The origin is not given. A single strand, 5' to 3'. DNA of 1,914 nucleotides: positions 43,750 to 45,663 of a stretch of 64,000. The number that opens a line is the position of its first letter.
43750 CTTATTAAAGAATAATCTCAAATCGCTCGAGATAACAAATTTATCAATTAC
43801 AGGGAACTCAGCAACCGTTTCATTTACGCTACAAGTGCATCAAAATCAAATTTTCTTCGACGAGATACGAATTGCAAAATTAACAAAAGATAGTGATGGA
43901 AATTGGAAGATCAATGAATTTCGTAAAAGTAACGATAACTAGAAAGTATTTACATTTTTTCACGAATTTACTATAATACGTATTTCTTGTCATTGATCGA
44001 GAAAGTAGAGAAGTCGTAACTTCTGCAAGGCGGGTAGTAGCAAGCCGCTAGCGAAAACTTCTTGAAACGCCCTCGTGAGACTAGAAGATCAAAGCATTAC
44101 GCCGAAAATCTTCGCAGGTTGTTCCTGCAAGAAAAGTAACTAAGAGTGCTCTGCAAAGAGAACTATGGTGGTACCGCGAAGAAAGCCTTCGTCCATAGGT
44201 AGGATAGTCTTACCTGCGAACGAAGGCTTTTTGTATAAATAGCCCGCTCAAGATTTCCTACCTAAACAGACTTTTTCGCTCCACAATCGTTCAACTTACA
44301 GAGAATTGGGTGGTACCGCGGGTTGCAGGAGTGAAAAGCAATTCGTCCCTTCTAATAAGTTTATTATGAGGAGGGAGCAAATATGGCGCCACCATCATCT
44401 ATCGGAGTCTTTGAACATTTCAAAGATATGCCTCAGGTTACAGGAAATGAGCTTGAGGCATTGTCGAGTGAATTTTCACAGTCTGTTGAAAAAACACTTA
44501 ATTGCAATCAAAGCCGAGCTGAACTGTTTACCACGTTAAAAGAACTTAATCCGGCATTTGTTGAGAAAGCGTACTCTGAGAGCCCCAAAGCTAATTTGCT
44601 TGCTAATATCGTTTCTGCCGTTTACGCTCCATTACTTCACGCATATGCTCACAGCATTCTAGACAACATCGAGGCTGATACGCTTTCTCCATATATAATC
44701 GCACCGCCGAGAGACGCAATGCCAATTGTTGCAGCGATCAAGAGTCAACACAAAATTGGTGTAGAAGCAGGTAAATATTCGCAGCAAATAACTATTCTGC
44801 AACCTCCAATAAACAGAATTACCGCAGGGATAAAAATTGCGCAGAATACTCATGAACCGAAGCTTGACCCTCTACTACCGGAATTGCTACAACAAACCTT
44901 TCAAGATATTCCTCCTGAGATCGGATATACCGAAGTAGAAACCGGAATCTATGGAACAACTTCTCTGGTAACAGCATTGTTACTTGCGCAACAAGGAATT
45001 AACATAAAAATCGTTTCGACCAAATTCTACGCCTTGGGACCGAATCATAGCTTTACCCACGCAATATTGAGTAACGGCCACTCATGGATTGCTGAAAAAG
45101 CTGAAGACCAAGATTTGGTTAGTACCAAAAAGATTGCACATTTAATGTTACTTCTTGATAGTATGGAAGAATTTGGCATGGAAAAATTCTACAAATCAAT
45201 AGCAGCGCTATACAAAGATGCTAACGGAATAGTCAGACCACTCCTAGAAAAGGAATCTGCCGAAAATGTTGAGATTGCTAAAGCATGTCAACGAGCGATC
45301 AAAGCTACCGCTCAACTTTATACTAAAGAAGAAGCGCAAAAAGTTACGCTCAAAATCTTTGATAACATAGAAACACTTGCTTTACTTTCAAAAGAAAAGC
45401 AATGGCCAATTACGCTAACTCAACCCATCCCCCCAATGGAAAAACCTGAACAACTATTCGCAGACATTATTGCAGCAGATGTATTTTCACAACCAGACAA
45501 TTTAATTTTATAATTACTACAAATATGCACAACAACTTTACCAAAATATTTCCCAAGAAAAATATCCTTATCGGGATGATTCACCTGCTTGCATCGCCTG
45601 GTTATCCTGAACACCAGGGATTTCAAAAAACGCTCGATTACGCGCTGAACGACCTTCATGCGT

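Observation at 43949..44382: T-box leader with two copies of the T-box consensus upstream of a hypothetical-BtpA-argS operon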

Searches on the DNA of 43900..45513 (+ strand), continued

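Call 87: search_with_rna_model(model_id=R2, sources=[window, L001, L002, L003, L009, L010, L017, L022, L023, L025, L026, L027, L004, L006, L012], max_evalue=1, show_alignments=4)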
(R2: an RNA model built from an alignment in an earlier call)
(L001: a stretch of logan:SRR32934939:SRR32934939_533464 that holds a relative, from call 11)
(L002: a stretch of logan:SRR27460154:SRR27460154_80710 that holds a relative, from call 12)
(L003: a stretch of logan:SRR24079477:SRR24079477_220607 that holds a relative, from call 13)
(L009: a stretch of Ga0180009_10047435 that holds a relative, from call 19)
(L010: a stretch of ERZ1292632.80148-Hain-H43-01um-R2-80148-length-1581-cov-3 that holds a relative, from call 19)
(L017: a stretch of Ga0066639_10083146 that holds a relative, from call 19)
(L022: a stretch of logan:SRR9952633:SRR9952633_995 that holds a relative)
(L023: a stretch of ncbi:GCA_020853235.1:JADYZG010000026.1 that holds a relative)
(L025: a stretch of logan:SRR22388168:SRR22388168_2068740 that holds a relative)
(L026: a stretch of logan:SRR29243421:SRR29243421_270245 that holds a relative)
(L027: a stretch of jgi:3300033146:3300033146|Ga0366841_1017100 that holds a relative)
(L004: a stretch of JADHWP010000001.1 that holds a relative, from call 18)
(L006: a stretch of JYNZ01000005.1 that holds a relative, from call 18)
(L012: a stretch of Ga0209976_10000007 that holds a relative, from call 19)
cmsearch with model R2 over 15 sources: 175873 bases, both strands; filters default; matches with E-value up to 1: 16.
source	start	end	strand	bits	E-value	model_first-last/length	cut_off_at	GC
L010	188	230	+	37.7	3.5e-07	1-41/41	no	0.44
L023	4936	4969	+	34.4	2.6e-06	1-41/41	no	0.53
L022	4935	4968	+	32.5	8.1e-06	1-41/41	no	0.53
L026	3935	3968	+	32.4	8.4e-06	1-41/41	no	0.47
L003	5825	5859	+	32.3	9.2e-06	1-41/41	no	0.49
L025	3942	3975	+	31.6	1.3e-05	1-41/41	no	0.53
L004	3636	3671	+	28.6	8.2e-05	1-41/41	no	0.39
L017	1398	1431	+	28.4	9.7e-05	1-41/41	no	0.47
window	44161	44198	+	27.3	0.00018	1-41/41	no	0.5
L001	2178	2215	+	27.3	0.00018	1-41/41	no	0.5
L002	1500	1537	+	27.3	0.00018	1-41/41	no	0.5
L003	5934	5971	+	27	0.00022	1-41/41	no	0.58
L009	102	143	+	25.4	0.00059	1-41/41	no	0.52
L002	1655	1700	+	22.6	0.0031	1-41/41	no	0.54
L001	2320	2369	+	22.1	0.0043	1-41/41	no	0.54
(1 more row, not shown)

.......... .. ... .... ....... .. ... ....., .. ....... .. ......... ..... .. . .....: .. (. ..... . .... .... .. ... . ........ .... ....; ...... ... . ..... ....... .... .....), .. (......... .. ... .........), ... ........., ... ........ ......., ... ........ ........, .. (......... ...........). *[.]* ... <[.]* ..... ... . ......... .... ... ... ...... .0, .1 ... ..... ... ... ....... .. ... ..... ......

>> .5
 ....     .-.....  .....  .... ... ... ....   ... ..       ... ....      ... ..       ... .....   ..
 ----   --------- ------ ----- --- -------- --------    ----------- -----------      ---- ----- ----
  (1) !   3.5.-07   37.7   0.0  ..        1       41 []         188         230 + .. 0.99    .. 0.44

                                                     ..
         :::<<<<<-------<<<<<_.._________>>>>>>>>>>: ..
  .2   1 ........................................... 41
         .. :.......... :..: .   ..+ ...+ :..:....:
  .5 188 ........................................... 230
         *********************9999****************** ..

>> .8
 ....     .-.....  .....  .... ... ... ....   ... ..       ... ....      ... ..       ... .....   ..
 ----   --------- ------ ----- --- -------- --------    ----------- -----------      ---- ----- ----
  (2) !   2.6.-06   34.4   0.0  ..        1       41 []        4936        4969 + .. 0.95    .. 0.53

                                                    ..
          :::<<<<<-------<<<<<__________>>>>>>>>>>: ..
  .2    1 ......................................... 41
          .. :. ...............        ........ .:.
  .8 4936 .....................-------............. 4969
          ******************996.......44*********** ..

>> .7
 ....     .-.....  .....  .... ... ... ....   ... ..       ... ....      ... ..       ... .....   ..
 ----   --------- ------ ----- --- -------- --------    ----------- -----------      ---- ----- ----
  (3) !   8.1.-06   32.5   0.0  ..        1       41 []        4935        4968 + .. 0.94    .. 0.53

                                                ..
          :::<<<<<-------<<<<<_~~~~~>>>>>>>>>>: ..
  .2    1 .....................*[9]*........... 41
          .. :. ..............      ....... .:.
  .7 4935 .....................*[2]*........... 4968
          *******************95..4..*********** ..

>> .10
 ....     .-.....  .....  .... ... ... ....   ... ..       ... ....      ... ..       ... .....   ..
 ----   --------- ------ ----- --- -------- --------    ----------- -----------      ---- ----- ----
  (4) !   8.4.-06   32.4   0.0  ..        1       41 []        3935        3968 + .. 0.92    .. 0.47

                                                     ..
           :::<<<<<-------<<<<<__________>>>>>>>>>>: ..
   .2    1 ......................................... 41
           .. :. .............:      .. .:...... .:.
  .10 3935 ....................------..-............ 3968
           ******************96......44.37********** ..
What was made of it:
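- On T-box discriminator domain, copy 2: It matches 44303-44352 full-length at 22.0 bits and E = 4e-3 over 176 kb, and it matches copy 2 of L003 at 27.0 bits (call 87).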

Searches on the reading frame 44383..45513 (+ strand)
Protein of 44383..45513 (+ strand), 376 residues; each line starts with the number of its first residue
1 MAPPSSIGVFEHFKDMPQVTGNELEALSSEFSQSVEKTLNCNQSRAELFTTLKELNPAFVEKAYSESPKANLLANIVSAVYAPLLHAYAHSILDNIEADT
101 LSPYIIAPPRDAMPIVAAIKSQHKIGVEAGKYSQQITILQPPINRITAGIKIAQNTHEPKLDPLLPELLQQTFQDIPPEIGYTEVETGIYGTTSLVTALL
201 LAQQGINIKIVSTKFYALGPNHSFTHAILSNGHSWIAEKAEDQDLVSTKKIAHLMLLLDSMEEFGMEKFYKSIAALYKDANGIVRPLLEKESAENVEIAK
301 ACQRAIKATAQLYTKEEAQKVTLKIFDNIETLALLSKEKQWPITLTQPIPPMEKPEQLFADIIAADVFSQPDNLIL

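Call 7: search_protein_families(library=pfam, proteins=[window:44383-45513:+])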
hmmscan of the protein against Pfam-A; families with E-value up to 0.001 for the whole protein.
window:44383-45513:+ (376 aa): 0 families

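Call 10: find_homologous_proteins(query=window:44383-45513:+)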
Query window:44383-45513:+ (376 aa): 33 proteins with E <= 0.001 among 5921 candidates.
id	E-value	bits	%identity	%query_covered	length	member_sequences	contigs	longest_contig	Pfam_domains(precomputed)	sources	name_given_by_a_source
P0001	5.5e-234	794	96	100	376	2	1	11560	-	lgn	-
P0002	6.0e-183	626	75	100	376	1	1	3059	-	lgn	-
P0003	6.1e-101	356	50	99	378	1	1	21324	-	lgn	-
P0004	5.8e-84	301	44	94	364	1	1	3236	-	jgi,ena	-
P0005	7.7e-69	251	39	95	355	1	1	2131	-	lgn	-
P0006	2.0e-67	246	39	95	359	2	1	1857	-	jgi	-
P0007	2.6e-66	243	39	94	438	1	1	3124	-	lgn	-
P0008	3.9e-66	242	41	94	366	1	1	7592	-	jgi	-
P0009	1.9e-65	240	41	94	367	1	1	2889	-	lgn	-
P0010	4.6e-65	238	40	97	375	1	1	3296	-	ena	-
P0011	5.7e-65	238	41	94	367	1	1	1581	-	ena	-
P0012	3.1e-64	236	39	94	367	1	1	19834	-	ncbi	-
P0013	6.7e-64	235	40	93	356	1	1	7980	-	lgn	-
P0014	6.0e-63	231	38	94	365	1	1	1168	-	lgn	-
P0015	5.2e-62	228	40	94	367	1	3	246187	-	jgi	jgi:hypothetical protein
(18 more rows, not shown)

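Call 11: find_encoding_contigs(protein=P0001, flank=6000, max_places=4)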
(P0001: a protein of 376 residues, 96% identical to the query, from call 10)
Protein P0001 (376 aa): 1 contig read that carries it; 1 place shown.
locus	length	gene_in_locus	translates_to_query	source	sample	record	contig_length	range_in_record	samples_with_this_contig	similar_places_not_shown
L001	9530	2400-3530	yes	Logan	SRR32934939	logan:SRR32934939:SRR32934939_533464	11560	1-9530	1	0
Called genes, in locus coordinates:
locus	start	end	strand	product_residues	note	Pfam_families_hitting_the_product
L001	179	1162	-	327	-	PF00814:TsaD, PF22521:HypF_C_2 (faint)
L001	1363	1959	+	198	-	-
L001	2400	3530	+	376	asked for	-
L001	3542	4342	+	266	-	PF03437:BtpA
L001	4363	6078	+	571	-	PF03485:Arg_tRNA_synt_N, PF00750:tRNA-synt_1d, PF05746:DALR_1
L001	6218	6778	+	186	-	PF01327:Pep_deformylase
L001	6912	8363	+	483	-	-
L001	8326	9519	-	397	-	PF01098:FTSW_RODA_SPOVE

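Call 12: find_encoding_contigs(protein=P0002, flank=6000, max_places=4)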
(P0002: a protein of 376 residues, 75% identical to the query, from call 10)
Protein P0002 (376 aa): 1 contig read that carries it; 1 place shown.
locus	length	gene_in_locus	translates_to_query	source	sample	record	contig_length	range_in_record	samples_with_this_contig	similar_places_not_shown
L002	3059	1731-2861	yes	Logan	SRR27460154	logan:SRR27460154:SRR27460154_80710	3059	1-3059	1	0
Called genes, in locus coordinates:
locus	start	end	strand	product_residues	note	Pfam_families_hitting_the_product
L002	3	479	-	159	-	?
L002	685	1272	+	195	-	-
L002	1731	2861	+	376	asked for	-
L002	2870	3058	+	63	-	?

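Call 13: find_encoding_contigs(protein=P0003, flank=6000, max_places=4)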
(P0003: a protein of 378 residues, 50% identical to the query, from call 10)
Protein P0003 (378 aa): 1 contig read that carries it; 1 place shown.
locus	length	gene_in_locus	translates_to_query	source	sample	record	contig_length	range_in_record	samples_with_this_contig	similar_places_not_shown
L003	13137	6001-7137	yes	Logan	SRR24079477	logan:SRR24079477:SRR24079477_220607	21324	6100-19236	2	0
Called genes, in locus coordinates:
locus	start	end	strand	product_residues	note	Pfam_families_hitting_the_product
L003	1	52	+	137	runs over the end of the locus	PF02367:TsaE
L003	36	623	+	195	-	-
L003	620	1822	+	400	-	PF00534:Glycos_transf_1, PF13692:Glyco_trans_1_4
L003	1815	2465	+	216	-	PF11967:RecO_N (weak)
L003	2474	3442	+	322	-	-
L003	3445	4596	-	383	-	PF07690:MFS_1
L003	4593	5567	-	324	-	PF00814:TsaD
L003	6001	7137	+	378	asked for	-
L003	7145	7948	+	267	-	PF03437:BtpA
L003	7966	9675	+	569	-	PF03485:Arg_tRNA_synt_N, PF00750:tRNA-synt_1d, PF05746:DALR_1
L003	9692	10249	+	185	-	PF01327:Pep_deformylase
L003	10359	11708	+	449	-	-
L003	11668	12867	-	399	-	PF01098:FTSW_RODA_SPOVE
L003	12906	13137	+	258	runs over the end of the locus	-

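Call 18: find_related_loci(query=A2, collection=genome_contigs, flank=4000)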
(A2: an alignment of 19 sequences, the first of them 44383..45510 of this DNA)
Query A2 (376 aa) in genome_contigs; peptide patterns used: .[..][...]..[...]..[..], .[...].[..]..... (x = any residue, [..] = any of these).
33 stretches matched a pattern; 3 encode a relative of the query (tblastn E <= 1e-3); 3 distinct loci.
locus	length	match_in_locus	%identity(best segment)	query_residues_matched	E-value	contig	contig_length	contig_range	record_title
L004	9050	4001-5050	41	15-372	2e-86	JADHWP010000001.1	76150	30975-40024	MAG: Candidatus Shapirobacteria bacterium isolate BS750m-G30 BS-750m-C157, whole genome shotgun sequence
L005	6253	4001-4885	41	68-371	2e-69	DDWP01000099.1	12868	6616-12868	MAG TPA_asm: Candidatus Shapirobacteria bacterium UBA2283 UBA2283_contig_26685, whole genome shotgun sequence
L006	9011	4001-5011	36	24-372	2e-63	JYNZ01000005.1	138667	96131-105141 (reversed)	MAG: candidate division WS6 bacterium OLB20 TR69_WS6001CONTIG000005, whole genome shotgun sequence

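Call 19: find_related_loci(query=A2, collection=metagenome_contigs, flank=4000)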
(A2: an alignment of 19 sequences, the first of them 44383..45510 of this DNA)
Query A2 (376 aa) in metagenome_contigs; peptide patterns used: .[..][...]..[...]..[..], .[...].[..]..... (x = any residue, [..] = any of these).
42 stretches matched a pattern; 13 encode a relative of the query (tblastn E <= 1e-3); 13 distinct loci.
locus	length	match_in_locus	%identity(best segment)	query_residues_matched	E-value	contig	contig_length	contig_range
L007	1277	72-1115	44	18-372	9e-101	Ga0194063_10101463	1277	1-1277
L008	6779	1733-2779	43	15-371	2e-89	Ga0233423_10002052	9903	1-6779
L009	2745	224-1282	40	15-376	3e-79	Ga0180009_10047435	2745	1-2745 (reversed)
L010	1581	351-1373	41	24-372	5e-77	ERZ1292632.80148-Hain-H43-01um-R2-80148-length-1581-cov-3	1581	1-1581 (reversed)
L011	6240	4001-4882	40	57-371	3e-65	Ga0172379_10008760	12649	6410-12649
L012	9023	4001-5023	39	24-372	4e-67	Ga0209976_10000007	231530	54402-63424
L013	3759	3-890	39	68-372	2e-62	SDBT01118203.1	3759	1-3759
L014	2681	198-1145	40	24-356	6e-62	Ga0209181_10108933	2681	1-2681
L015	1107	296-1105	40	24-296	9e-63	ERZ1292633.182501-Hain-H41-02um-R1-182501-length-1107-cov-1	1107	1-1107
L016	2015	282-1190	34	23-368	9e-56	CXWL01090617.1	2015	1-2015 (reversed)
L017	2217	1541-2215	40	24-255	5e-48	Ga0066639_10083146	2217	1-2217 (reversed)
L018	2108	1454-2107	40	4-226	3e-45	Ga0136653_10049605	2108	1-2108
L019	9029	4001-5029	38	24-375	4e-65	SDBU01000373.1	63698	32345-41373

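Call 25: find_encoding_contigs(protein=P0004, flank=3000, max_places=3)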
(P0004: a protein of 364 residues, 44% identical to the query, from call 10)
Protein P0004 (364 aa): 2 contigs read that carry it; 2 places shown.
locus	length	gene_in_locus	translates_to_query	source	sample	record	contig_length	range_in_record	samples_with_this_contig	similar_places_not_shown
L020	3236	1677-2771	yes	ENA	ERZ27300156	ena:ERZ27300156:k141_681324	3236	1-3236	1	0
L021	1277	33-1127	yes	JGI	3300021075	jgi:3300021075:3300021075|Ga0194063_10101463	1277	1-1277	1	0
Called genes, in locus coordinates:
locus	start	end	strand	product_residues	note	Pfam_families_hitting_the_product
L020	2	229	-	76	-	?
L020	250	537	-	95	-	-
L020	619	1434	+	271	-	PF02498:Bro-N (weak)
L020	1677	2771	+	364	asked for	-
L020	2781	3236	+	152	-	?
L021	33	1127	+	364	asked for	-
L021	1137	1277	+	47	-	?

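Call 46: search_protein_families(library=ncbifam, proteins=[window:44383-45513:+], max_evalue=0.1)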
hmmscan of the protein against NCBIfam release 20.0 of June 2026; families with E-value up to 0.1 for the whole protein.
window:44383-45513:+ (376 aa): 1 family
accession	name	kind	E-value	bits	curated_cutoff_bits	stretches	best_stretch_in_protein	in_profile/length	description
NF008891.0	PRK11924.1-5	subfamily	0.06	13.5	259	0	316-346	32-62/171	RNA polymerase sigma factor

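Call 48: predict_structure(alignment_id=A2)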
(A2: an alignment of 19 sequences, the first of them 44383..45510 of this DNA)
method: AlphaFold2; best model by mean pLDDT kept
length: 376 residues; sequences in the alignment: 19
mean_pLDDT: 91.9   pTM: 0.92
mean pLDDT of the five models: 91.9, 90.6, 89.7, 88.9, 88.8
residues with pLDDT >= 90: 296; 70-90: 64; 50-70: 13; < 50: 3
segments of 3 or more residues with pLDDT < 50: 1-3
pLDDT, mean of each block of 10 residues (from residue 1): 64 75 78 95 97 96 98 98 98 98 92 95 98 97 92 76 96 94 90 92 93 93 96 94 93 89 90 95 96 97 98 96 95 94 88 83 92 91
secondary structure, 60 per line:
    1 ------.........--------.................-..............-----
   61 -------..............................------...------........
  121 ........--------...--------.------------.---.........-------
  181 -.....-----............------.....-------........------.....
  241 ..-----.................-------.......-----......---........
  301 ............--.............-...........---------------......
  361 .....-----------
elements in order: H7-15 H24-40 H42-55 H68-97 E104-106 H113-128 E137-139 H165-173 E182-186 H192-203 E210-214 H224-229 H237-242 H248-264 E272-278 E284-289 H293-312 H315-327 H329-339 H355-365

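Call 51: fold_search(model_id=the predicted structure, library=pdb)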
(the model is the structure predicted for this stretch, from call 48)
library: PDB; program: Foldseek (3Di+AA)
matches with E <= 10: 983; with E <= 0.001: 6
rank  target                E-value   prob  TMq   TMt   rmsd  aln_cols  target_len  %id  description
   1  8a0m_D                2.0e-05  1.00  0.42  0.18   9.7       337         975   11  Capsular polysaccharide synthesis multienzyme in complex with capsular polymer fragment (released 2023-04-26)
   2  8a0m_B                1.7e-04  1.00  0.44  0.19   7.1       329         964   12  Capsular polysaccharide synthesis multienzyme in complex with capsular polymer fragment (released 2023-04-26)
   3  8a0c_A                2.7e-04  1.00  0.43  0.16   7.0       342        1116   11  Capsular polysaccharide synthesis multienzyme in complex with CMP (released 2023-04-26)
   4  8a0m_A                2.8e-04  1.00  0.46  0.18   7.5       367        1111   10  Capsular polysaccharide synthesis multienzyme in complex with capsular polymer fragment (released 2023-04-26)
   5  8a0m_C                2.9e-04  1.00  0.46  0.18   7.1       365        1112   11  Capsular polysaccharide synthesis multienzyme in complex with capsular polymer fragment (released 2023-04-26)
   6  8a0c_B                2.9e-04  1.00  0.42  0.16   9.2       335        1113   12  Capsular polysaccharide synthesis multienzyme in complex with CMP (released 2023-04-26)
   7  7shg_B                1.5e-03  1.00  0.44  0.30   8.8       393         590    9  Polysaccharide ribofuranosyl transferase from Thermobacillus composti (released 2022-03-02)
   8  7shg_A                2.1e-02  1.00  0.46  0.31  10.3       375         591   10  Polysaccharide ribofuranosyl transferase from Thermobacillus composti (released 2022-03-02)
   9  4lzj_D                2.5e-02  0.35  0.20  0.24  19.8       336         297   11  Crystal Structure of MurQ from H.influenzae with bound inhibitor (released 2014-02-26)
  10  1eb8_A                7.7e-02  0.30  0.20  0.26  17.1       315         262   11  Structure Determinants of Substrate Specificity of Hydroxynitrile Lyase from Manihot esculenta (released 2002-01-01)
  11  3gzc_A                7.7e-02  0.20  0.18  0.17  18.3       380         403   11  Structure of human selenocysteine lyase (released 2009-04-28)
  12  4m0d_B                9.4e-02  0.20  0.19  0.23  19.6       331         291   11  Crystal structure of MurQ from H.influenzae in apo form (released 2014-02-26)
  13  1e89_A                1.0e-01  0.30  0.21  0.27  16.5       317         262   12  ON THE MECHANISM OF CYANOGENESIS CATALYZED BY HYDROXYNITRILE LYASE FROM MANIHOT ESCULENTA. CRYSTAL STRUCTURE OF ACTIVE (released 2001-08-17)
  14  5tdx_C                1.1e-01  0.23  0.19  0.25  16.8       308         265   13  Resurrected Ancestral Hydroxynitrile Lyase from Flowering Plants (released 2017-10-11)
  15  3rks_A                1.5e-01  0.23  0.20  0.27  16.8       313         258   11  Crystal Structure of the Manihot esculenta Hydroxynitrile Lyase (MeHNL) K176P mutant (released 2012-06-20)
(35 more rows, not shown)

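Call 72: search_solved_structures(query=A2, max_evalue=1)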
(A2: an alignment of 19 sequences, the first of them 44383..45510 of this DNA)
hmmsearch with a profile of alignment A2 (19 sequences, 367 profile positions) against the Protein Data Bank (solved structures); distinct sequences matched with E-value up to 1: 11.
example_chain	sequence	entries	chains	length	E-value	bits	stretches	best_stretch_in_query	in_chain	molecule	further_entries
9k85_A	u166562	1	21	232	0.049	15.6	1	23-88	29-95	Fiber-n6-Zn1-HEHE-46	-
5lzs_F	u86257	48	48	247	0.29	13.1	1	289-352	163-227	uL30 | 60S ribosomal protein L7 | Ribosomal Protein uL30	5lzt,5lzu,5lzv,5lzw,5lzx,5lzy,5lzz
6d90_F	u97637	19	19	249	0.3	13.1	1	289-352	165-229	uL30 | L30 | 60S ribosomal protein L7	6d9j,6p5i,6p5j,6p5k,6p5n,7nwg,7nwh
11he_L7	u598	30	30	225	0.33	12.9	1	289-352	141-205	60S ribosomal protein L7 | uL30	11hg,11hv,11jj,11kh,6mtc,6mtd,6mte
11iq_L7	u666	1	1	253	0.42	12.6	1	289-352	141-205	60S ribosomal protein L7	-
3j92_F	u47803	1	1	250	0.75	11.7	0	289-353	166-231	eL30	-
4v3p_Le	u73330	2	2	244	0.85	11.5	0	289-352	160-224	Ribosomal protein L7 | 60S ribosomal protein L30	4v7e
8ip8_CB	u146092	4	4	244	0.87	11.5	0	289-352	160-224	60S ribosomal protein uL30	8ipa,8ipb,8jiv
7nwi_F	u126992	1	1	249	0.89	11.5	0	289-353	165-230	uL30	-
3jag_F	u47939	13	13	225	0.99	11.3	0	289-353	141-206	uL30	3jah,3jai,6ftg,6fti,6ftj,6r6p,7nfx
9scu_CF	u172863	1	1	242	0.99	11.3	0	289-352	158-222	Large ribosomal subunit protein uL30y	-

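Call 73: search_protein_families(library=pfam, alignment_id=A2, max_evalue=0.1)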
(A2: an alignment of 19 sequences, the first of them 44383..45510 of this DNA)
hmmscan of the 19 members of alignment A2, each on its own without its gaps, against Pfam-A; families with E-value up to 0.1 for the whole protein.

A. member 1, window:44383-45510:+ (376 aa): 1 family
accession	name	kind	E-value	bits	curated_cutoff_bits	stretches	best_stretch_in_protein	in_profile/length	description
PF07464.16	ApoLp-III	-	0.089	13.4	36.3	0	29-63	5-38/146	Apolipophorin-III precursor (apoLp-III)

B. families by the number of members that match (of 19 scanned): 5 families
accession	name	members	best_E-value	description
PF08349.16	DUF1722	1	0.0023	Protein of unknown function (DUF1722)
PF03731.21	Ku_N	1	0.0086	Ku70/Ku80 N-terminal alpha/beta domain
PF23917.1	DUF7256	1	0.027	Domain of unknown function (DUF7256)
PF05823.17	Gp-FAR-1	1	0.064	Nematode fatty acid retinoid binding protein (Gp-FAR-1)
PF07464.16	ApoLp-III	1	0.089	Apolipophorin-III precursor (apoLp-III)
